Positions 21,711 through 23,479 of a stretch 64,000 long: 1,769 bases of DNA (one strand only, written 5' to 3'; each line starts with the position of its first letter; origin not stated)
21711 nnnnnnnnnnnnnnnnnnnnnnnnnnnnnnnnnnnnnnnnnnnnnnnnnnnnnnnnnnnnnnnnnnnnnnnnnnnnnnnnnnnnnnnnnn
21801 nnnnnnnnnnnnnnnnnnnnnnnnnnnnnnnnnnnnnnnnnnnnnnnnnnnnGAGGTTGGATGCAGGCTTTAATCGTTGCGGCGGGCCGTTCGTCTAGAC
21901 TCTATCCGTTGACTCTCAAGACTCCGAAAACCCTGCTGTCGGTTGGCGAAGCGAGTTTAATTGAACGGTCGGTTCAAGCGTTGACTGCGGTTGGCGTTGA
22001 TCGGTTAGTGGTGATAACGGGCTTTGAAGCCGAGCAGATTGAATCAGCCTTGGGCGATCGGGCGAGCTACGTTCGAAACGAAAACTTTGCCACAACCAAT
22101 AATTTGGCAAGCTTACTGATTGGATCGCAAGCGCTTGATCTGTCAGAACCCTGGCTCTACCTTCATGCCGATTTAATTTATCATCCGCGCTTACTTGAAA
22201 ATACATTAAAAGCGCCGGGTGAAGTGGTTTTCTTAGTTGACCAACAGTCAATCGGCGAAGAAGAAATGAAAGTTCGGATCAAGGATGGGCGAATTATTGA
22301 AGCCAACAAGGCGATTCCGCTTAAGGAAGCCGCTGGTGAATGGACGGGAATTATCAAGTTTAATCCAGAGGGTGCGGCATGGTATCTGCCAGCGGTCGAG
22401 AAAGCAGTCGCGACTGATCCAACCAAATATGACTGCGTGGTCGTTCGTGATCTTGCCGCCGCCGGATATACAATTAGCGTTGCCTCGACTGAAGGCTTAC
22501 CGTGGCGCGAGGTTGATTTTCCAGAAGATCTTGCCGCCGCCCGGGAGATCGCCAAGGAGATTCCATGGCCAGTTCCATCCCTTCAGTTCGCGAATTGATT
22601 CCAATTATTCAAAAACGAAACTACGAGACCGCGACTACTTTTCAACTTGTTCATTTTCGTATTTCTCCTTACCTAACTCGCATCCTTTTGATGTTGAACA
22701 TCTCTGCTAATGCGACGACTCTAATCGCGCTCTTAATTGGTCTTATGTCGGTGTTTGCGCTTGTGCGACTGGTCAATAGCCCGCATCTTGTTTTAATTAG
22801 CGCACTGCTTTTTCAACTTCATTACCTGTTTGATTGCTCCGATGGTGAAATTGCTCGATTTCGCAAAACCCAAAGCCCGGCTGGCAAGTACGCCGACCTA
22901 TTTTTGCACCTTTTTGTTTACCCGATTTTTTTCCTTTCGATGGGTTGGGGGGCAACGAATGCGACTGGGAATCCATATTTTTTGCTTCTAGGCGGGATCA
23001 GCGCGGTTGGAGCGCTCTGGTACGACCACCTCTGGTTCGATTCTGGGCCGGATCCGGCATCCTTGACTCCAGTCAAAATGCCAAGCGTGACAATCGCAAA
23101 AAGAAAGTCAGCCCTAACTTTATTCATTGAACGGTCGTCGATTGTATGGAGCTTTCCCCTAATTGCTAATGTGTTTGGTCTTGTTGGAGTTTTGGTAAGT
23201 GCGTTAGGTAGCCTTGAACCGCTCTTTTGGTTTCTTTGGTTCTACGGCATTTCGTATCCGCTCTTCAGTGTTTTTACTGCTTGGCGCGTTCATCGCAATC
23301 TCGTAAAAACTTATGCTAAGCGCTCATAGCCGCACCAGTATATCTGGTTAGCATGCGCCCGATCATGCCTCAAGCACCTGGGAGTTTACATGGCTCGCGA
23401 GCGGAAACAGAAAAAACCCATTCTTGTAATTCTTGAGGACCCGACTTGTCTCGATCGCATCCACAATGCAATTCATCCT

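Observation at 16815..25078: Phosphonate (C-P) biosynthesis plus nucleotide-activation and transfer module embedded in a large surface-glycan locus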

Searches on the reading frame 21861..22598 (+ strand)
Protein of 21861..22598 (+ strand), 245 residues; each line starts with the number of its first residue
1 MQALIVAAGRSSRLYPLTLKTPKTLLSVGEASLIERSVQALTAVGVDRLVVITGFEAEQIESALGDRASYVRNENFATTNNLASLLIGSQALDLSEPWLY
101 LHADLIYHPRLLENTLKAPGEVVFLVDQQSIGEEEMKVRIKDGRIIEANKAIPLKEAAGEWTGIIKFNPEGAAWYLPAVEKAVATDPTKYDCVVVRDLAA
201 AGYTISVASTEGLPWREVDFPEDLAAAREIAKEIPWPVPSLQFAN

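Call 4: search_protein_families(library=pfam, proteins=[window:21861-22598:+], max_evalue=0.01)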
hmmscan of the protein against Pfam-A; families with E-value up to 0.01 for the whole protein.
window:21861-22598:+ (245 aa): 3 families
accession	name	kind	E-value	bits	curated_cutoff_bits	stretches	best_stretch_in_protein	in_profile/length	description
PF12804.13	NTP_transf_3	-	3.8e-15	56.9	27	1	3-128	1-124/160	MobA-like NTP transferase domain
PF00483.29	NTP_transferase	-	9e-11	42.3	21.2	1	3-111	2-117/245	Nucleotidyl transferase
PF01128.25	IspD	-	0.00067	19.9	27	1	2-66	2-65/221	2-C-methyl-D-erythritol 4-phosphate cytidylyltransferase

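Call 5: search_protein_families(library=ncbifam, proteins=[window:21861-22598:+], max_evalue=0.001)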
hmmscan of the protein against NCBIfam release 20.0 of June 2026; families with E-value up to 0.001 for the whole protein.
window:21861-22598:+ (245 aa): 29 families (the best 25 are shown)
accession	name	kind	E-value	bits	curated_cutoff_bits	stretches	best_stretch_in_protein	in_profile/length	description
TIGR03992.1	Arch_glmU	subfamily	4.8e-19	68.5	292.1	1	1-147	1-148/393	bifunctional sugar-1-phosphate nucleotidylyltransferase/acetyltransferase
NF045761.1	NAMPUrTaseMurU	equivalog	7.8e-17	61.9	250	1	1-76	1-76/226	N-acetylmuramate alpha-1-phosphate uridylyltransferase MurU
NF041135.1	IPPtranDIPPsyn_Thcocales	equivalog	3.1e-16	59.4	580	1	1-230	1-216/419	bifunctional L-myo-inositol-1-phosphate cytidylyltransferase/CDP-L-myo-inositol myo-inositolphosphotransferase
NF041313.1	UDPGP_AglF_Halo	equivalog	7.1e-15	55.1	400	1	1-68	1-68/234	UTP--glucose-1-phosphate uridylyltransferase AglF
NF045665.1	NTPtran_DVU1551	equivalog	2.2e-13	50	315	1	1-93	1-88/359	DVU_1551 family NTP transferase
NF052502.1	man1P_GTase_Rv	exception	1.4e-09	37.3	440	1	2-69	2-69/352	mannose-1-phosphate guanylyltransferase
TIGR01173.1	glmU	equivalog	6.2e-08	31.9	366.85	1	1-80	1-78/452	bifunctional UDP-N-acetylglucosamine diphosphorylase/glucosamine-1-phosphate N-acetyltransferase GlmU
TIGR01208.1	rmlA_long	equivalog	7.4e-08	31.7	320.25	1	3-70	2-70/353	glucose-1-phosphate thymidylyltransferase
NF045697.1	MurNAcPUrMurU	equivalog_domain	1.3e-07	31.3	370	1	4-71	1-68/229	N-acetylmuramate alpha-1-phosphate uridylyltransferase MurU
NF010934.1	PRK14354.1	equivalog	1.4e-07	30.4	450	1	3-77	2-73/447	bifunctional UDP-N-acetylglucosamine diphosphorylase/glucosamine-1-phosphate N-acetyltransferase GlmU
TIGR03310.1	matur_MocA_YgfJ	equivalog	2e-07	31.2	186.45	1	3-105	2-100/188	molybdenum cofactor cytidylyltransferase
NF041173.1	Sug_nt_acttase_Thmprot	equivalog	2.7e-07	29.9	600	1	1-126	1-127/405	bifunctional sugar-1-phosphate nucleotidylyltransferase/acetyltransferase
NF010940.0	PRK14360.1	equivalog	3e-07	29.3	602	1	5-74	6-74/452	bifunctional UDP-N-acetylglucosamine diphosphorylase/glucosamine-1-phosphate N-acetyltransferase GlmU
TIGR01099.1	galU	equivalog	2.9e-06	27.1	326.8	1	2-63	3-64/261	UTP--glucose-1-phosphate uridylyltransferase GalU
NF010933.0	PRK14353.1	equivalog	4.5e-06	25.5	505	1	2-68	7-70/453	bifunctional UDP-N-acetylglucosamine diphosphorylase/glucosamine-1-phosphate N-acetyltransferase GlmU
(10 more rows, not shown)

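Call 34: search_solved_structures(query=window:21861-22598:+, max_evalue=0.01, show_alignments=2)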
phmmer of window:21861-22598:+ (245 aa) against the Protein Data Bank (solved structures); distinct sequences matched with E-value up to 0.01: 46.
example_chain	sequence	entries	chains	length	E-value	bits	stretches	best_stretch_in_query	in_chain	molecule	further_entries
6pd1_A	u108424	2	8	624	2.8e-13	53.2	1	2-226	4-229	Nucleotidyl transferase/aminotransferase, class V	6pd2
4y7t_A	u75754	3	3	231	4.9e-10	42.6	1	1-70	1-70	Nucleotidyl transferase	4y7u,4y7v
8hhd_A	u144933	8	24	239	5.6e-10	42.4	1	1-68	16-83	Nucleotidyl transferase | N-acetylmuramate alpha-1-phosphate uridylyltransferase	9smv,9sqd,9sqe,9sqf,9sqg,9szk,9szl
1jyk_A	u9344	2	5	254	8.4e-10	41.8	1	2-92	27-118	CTP:phosphocholine Cytidylyltransferase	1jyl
7d72_K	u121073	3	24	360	1.3e-06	31.4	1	1-64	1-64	Mannose-1-phosphate guanyltransferase beta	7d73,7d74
8yre_D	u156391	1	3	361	1.4e-06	31.3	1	1-71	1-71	Mannose-1-phosphate guanylyltransferase 1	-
7x8j_A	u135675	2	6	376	1.5e-06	31.2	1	1-71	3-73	Mannose-1-phosphate guanylyltransferase 1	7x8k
2xme_A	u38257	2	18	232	6.6e-06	29.1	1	1-151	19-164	CTP-INOSITOL-1-PHOSPHATE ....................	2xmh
6plj_A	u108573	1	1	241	9e-06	28.6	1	2-90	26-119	nucleotidyl transferase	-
5ify_A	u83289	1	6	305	1.1e-05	28.4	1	3-110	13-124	Glucose-1-phosphate thymidylyltransferase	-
7whr_B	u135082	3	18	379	2.1e-05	27.4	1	1-64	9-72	Nucleotidyl transferase family protein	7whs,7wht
4mnd_A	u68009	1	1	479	4.2e-05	26.4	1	1-151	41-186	CTP L-myo-inositol-1-phosphate cytidylyltransferase/CDP-L-myo-inositol myo-inositolphospho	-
3hl3_A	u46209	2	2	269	7.4e-05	25.6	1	1-66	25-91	Glucose-1-phosphate thymidylyltransferase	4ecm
6b5e_A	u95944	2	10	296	9.3e-05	25.3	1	1-111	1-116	Glucose-1-phosphate thymidylyltransferase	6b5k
1h5s_D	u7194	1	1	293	0.0001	25.2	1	3-124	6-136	Glucose-1-phosphate thymidylyltransferase 1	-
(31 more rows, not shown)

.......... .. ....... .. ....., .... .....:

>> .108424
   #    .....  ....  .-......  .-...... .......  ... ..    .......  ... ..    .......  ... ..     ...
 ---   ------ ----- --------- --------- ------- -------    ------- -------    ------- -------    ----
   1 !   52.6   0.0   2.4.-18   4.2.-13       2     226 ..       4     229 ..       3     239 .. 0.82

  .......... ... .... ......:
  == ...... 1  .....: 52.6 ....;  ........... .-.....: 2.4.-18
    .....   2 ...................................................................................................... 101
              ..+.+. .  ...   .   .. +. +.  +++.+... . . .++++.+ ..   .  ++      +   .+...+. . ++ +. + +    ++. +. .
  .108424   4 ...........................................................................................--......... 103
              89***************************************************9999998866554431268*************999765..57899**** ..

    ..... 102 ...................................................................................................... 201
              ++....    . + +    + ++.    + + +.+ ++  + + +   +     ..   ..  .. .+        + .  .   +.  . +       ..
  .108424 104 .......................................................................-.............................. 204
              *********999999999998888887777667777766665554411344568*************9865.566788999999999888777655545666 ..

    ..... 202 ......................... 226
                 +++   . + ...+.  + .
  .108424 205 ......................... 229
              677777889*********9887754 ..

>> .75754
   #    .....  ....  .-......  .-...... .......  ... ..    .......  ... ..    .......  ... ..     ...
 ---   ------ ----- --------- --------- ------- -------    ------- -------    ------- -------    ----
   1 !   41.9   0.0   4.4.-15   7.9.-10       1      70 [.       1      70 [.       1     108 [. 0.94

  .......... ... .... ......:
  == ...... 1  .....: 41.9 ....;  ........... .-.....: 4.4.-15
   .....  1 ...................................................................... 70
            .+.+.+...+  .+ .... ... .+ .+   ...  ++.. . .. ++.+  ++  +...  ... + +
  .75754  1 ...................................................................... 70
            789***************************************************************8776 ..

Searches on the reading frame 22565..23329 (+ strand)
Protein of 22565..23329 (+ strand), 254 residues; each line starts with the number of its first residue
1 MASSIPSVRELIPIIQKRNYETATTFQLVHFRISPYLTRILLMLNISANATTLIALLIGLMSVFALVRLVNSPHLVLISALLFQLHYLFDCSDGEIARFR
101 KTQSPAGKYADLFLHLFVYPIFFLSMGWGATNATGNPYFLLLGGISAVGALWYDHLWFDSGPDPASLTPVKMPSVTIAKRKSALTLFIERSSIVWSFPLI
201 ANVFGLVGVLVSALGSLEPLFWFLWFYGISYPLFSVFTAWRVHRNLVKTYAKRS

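Call 4: search_protein_families(library=pfam, proteins=[window:22565-23329:+], max_evalue=0.01)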
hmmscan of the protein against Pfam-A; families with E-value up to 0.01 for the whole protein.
window:22565-23329:+ (254 aa): 1 family
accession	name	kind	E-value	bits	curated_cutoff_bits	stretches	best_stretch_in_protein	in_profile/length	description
PF01066.26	CDP-OH_P_transf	-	7.9e-09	36.5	22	1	47-137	3-86/152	CDP-alcohol phosphatidyltransferase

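Call 5: search_protein_families(library=ncbifam, proteins=[window:22565-23329:+], max_evalue=0.001)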
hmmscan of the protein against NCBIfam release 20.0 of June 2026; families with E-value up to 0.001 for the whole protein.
window:22565-23329:+ (254 aa): 2 families
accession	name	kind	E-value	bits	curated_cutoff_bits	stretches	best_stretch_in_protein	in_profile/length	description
NF040950.1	archin_ph_syn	equivalog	3.7e-11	43.2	180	1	36-114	14-88/191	archaetidylinositol phosphate synthase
NF041135.1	IPPtranDIPPsyn_Thcocales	equivalog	4.6e-10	39.1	580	1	32-132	237-330/419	bifunctional L-myo-inositol-1-phosphate cytidylyltransferase/CDP-L-myo-inositol myo-inositolphosphotransferase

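Call 39: find_homologous_proteins(query=window:22565-23329:+, max_evalue=0.001)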
Query window:22565-23329:+ (254 aa): 8 proteins with E <= 0.001 among 3295 candidates.
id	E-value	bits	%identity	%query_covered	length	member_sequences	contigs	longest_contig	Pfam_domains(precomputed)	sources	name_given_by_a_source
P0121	4.9e-163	559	100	100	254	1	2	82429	PF01066.27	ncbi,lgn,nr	ncbi:CDP-alcohol phosphatidyltransferase family protein [Candidatus Berkelbacteria bacterium]|nr:CDP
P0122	1.7e-14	72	47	49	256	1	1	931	PF01066.27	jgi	jgi:phosphatidylglycerophosphate synthase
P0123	4.9e-11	61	40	50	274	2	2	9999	PF01066.27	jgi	jgi:phosphatidylglycerophosphate synthase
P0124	1.1e-9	56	28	58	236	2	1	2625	PF01066.27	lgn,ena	-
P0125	2.4e-9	55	36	52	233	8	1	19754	PF01066.27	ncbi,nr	ncbi:CDP-alcohol phosphatidyltransferase family protein [Candidatus Bathyarchaeota archaeon]|nr:CDP-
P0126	5.3e-9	54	37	46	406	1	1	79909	PF01066.27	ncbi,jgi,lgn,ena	-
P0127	1.6e-4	39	29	49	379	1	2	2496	PF01066.27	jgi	jgi:phosphatidylglycerophosphate synthase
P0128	7.5e-4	37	33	28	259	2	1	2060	PF01066.27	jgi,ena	-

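Call 41: find_encoding_contigs(protein=P0123, flank=6000, max_places=2)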
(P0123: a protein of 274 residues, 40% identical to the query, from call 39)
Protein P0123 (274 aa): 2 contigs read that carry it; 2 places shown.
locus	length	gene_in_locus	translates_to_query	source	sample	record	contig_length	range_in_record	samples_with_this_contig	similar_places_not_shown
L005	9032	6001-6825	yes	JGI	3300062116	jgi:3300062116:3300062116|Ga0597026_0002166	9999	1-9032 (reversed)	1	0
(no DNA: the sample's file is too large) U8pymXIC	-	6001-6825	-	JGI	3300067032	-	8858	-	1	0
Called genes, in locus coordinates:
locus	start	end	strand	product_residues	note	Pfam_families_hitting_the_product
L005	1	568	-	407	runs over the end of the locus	PF01447:Peptidase_M4, PF02868:Peptidase_M4_C, PF20242:Emfourin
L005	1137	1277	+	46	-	-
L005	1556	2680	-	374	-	-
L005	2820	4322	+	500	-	PF03446:NAD_binding_2, PF00393:6PGD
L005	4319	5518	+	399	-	-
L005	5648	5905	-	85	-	PF13396:PLDc_N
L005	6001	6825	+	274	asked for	PF01066:CDP-OH_P_transf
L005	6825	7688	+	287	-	PF00535:Glycos_transf_2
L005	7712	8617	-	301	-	PF01040:UbiA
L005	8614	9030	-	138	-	?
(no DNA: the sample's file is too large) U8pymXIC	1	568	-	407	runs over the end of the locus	PF01447:Peptidase_M4, PF02868:Peptidase_M4_C, PF20242:Emfourin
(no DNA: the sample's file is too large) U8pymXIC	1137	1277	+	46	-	-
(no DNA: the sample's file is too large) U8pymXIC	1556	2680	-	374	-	-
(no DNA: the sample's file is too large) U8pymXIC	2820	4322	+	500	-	PF03446:NAD_binding_2, PF00393:6PGD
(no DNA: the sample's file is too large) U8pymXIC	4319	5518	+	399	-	-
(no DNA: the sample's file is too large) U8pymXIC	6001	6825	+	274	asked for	PF01066:CDP-OH_P_transf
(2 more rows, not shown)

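Call 42: find_encoding_contigs(protein=P0125, flank=6000, max_places=2)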
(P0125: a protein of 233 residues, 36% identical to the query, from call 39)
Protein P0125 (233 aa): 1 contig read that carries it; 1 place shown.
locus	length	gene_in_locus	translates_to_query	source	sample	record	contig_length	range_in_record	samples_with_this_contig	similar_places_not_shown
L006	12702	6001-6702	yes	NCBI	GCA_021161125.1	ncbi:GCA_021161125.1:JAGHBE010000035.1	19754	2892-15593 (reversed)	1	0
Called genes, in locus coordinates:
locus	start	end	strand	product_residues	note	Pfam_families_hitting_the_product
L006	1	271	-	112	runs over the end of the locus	PF01909:NTP_transf_2, PF18765:Polbeta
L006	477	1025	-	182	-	PF01191:RNA_pol_Rpb5_C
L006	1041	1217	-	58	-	-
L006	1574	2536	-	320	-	PF04055:Radical_SAM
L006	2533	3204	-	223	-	PF02310:B12-binding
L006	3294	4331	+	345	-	PF00953:Glycos_transf_4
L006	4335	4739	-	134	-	-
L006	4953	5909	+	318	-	PF08660:Alg14 (weak)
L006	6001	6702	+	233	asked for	PF01066:CDP-OH_P_transf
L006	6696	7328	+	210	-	PF13489:Methyltransf_23, PF13649:Methyltransf_25 (weak), PF13847:Methyltransf_31, PF08241:Methyltransf_11, PF08242:Methyltransf_12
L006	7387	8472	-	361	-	PF13439:Glyco_transf_4, PF13579:Glyco_trans_4_4, PF20706:GT4-conflict, PF00534:Glycos_transf_1, PF13692:Glyco_trans_1_4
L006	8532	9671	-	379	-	PF13439:Glyco_transf_4 (weak), PF20706:GT4-conflict, PF00534:Glycos_transf_1, PF13692:Glyco_trans_1_4, PF13524:Glyco_trans_1_2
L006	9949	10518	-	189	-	-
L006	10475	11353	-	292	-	-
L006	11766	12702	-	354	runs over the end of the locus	PF04230:PS_pyruv_trans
